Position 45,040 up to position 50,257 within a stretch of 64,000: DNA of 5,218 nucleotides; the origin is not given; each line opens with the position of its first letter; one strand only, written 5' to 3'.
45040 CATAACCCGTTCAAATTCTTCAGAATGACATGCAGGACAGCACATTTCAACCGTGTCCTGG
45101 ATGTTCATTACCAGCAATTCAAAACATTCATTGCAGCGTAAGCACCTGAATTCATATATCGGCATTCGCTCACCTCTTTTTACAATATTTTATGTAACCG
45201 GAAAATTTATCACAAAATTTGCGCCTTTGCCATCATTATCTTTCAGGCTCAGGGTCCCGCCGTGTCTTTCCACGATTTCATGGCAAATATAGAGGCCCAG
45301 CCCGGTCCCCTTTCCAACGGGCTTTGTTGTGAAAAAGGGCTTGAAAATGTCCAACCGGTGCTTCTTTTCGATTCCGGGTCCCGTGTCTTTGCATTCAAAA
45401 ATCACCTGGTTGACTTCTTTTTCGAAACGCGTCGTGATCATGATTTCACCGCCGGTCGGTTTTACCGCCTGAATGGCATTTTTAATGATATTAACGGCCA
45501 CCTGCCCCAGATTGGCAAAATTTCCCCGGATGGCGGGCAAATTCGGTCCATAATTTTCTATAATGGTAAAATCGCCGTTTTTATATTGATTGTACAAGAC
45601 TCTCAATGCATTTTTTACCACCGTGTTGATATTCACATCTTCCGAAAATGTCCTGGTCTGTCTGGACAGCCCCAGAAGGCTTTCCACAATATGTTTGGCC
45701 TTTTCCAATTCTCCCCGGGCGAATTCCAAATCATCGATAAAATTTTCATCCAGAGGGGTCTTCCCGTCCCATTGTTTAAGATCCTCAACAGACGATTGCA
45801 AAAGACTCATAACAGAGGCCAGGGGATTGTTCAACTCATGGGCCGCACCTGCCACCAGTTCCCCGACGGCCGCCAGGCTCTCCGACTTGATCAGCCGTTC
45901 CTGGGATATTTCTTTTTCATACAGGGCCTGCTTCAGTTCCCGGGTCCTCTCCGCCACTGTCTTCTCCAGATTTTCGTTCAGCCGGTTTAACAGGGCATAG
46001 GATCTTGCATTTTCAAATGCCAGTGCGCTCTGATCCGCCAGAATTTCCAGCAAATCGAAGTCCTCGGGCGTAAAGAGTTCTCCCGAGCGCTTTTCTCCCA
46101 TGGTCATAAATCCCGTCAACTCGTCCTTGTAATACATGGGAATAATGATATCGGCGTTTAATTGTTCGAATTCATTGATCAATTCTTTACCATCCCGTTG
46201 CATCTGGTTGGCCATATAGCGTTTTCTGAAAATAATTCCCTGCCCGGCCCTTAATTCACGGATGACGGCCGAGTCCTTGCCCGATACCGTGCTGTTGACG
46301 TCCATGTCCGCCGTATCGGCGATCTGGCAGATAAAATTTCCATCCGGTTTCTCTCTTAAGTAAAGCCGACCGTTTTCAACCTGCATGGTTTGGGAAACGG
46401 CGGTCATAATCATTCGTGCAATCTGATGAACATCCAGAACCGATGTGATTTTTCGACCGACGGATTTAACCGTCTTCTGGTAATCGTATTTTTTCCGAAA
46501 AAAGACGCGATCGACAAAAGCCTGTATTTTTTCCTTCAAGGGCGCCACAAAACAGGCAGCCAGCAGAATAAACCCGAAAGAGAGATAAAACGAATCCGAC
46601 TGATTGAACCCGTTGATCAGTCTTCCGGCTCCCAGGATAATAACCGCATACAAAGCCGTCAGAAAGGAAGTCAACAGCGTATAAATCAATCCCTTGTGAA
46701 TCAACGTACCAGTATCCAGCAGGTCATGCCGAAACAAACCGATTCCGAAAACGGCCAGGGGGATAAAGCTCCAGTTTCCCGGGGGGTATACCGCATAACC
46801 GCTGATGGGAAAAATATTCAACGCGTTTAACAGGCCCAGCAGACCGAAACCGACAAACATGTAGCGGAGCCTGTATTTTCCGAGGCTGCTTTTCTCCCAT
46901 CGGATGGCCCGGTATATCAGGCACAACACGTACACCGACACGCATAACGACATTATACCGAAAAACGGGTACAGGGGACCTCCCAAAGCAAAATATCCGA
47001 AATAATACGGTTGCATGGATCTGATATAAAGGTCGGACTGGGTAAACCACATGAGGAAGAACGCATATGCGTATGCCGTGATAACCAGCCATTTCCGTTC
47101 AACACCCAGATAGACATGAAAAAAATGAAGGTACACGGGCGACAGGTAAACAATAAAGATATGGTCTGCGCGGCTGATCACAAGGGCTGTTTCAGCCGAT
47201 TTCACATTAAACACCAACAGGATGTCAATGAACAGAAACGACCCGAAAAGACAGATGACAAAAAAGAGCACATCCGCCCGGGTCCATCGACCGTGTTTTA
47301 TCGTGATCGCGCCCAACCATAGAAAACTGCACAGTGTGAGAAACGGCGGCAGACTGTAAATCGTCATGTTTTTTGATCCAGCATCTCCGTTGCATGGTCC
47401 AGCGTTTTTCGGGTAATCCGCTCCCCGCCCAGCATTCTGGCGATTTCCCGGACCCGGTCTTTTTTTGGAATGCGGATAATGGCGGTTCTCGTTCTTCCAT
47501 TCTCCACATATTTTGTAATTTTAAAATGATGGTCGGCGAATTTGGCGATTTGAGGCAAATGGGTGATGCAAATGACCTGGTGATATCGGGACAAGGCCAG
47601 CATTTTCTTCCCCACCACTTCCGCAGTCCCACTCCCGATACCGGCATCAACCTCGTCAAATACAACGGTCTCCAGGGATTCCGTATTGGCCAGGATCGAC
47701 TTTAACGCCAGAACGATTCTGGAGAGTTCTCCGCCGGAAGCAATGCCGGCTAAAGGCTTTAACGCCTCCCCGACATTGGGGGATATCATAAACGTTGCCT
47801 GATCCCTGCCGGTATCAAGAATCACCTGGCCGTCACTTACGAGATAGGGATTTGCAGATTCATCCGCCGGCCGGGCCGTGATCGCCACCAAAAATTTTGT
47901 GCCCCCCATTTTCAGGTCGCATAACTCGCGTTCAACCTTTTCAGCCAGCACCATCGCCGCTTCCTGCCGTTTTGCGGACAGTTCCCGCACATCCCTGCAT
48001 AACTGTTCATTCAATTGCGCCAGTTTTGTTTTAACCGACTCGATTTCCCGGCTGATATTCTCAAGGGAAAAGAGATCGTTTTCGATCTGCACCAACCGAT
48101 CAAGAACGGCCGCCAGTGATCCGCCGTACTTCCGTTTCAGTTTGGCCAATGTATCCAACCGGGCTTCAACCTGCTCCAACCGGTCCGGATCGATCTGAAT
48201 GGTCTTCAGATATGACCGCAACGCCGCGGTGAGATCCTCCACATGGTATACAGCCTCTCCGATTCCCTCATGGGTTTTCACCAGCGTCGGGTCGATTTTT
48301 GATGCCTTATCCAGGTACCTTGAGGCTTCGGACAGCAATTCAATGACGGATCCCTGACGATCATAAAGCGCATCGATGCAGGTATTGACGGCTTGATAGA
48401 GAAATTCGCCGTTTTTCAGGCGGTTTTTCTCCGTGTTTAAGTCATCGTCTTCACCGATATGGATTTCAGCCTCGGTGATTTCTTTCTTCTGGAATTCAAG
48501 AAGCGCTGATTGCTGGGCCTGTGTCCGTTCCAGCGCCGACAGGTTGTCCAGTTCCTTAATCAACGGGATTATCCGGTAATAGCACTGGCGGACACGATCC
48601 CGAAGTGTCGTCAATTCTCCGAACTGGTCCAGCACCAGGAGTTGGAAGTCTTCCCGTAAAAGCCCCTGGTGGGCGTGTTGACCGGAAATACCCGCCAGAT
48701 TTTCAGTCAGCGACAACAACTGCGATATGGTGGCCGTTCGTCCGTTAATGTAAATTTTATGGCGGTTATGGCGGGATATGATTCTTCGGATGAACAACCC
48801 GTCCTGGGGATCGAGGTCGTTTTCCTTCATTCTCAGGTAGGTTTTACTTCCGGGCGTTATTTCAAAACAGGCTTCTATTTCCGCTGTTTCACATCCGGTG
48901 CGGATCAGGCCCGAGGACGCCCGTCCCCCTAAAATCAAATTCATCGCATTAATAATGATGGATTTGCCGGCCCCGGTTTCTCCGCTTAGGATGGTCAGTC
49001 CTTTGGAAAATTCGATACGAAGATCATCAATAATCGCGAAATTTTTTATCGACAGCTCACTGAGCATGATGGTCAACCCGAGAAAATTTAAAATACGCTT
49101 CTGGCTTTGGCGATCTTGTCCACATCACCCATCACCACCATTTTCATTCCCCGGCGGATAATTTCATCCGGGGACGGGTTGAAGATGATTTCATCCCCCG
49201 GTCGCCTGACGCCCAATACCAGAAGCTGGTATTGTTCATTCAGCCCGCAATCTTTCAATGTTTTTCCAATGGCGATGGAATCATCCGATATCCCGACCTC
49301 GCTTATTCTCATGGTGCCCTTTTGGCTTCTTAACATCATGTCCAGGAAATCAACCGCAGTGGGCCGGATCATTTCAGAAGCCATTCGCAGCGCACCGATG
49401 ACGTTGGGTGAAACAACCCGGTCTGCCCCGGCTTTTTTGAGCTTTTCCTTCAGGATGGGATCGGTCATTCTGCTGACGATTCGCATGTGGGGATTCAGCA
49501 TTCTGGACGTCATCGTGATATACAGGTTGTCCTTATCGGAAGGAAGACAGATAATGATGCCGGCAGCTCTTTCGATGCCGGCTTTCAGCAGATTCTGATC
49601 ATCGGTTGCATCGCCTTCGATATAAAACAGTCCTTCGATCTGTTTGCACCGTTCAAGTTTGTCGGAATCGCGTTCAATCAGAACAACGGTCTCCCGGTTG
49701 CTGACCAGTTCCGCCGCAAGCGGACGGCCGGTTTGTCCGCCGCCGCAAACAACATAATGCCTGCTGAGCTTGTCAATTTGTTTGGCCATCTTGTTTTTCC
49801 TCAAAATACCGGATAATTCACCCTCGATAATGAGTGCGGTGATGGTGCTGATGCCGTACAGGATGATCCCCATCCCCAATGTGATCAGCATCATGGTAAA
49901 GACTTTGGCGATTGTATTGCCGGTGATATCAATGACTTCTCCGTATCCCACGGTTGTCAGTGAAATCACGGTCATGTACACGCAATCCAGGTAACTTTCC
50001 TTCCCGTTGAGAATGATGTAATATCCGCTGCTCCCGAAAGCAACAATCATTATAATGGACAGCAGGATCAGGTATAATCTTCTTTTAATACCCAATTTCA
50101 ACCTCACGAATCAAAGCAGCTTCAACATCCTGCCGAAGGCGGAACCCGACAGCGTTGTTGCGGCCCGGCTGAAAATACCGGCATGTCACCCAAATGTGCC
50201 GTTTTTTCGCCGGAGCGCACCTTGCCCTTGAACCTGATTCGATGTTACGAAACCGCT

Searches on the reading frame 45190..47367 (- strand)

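Call 33: search_protein_families(library=pfam, proteins=[window:45190-47367:-], max_evalue=0.001)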
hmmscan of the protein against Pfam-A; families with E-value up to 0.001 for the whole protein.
window:45190-47367:- (725 aa): 6 families
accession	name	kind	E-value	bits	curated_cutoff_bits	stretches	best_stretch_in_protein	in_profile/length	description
PF02518.31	HATPase_c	-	3.1e-23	82.8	26.4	1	619-724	5-109/111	Histidine kinase-, DNA gyrase B-, and HSP90-like ATPase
PF00512.31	HisKA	-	1.9e-08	34.6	26.9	1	501-570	2-63/66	His Kinase A (phospho-acceptor) domain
PF14501.12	HATPase_c_5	-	1.4e-07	31.7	22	1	620-714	6-94/102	GHKL domain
PF13492.12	GAF_3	-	2.3e-07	31.7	27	1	314-453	3-129/129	GAF domain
PF13185.12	GAF_2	-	2.3e-07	31.5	28.6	1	311-452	2-136/136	GAF domain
PF01590.32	GAF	-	1.2e-06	29.6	22.4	1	312-450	1-132/133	GAF domain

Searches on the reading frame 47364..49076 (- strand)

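Call 33: search_protein_families(library=pfam, proteins=[window:47364-49076:-], max_evalue=0.001)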
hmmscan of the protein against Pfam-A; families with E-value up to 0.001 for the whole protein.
window:47364-49076:- (570 aa): 4 families
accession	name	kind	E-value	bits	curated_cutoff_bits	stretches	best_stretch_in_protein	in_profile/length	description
PF13476.12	AAA_23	-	1.9e-17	65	27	1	7-214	1-155/201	AAA domain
PF02463.25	SMC_N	-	3.1e-17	63.2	40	1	4-523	1-214/220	RecF/RecN/SMC N terminal domain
PF13175.12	AAA_15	-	6e-09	36.4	32.1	1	4-224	1-150/374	AAA ATPase domain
PF13555.12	AAA_29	-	2.9e-05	24.2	27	1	5-51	1-48/61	P-loop containing region of AAA domain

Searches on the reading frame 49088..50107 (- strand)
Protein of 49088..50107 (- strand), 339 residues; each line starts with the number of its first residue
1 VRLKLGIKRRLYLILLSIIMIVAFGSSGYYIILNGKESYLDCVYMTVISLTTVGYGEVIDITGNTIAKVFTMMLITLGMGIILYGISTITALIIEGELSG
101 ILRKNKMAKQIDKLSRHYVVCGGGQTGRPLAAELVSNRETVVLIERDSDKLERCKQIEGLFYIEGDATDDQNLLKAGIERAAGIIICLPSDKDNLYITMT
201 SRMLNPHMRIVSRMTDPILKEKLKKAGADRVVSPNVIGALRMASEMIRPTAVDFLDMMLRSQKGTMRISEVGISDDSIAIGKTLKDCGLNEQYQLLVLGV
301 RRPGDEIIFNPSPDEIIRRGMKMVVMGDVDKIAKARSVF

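Call 33: search_protein_families(library=pfam, proteins=[window:49088-50107:-], max_evalue=0.001)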
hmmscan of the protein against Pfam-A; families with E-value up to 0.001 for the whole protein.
window:49088-50107:- (339 aa): 5 families
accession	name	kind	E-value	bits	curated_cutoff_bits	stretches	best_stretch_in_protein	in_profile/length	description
PF02254.24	TrkA_N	-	3.6e-31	108.3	23.8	1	118-234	1-116/116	TrkA-N domain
PF02080.26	TrkA_C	-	3.7e-13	49.6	27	1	270-338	3-69/71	TrkA-C domain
PF07885.22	Ion_trans_2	-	6.3e-11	42.4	22.5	1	18-94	3-78/79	Ion channel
PF13460.12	NAD_binding_10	-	6e-06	26.7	27.2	1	123-247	3-109/184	NAD(P)H-binding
PF22614.2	Slo-like_RCK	-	0.0001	22.4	24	1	114-192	2-90/119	Calcium-activated potassium channel slowpoke-like RCK domain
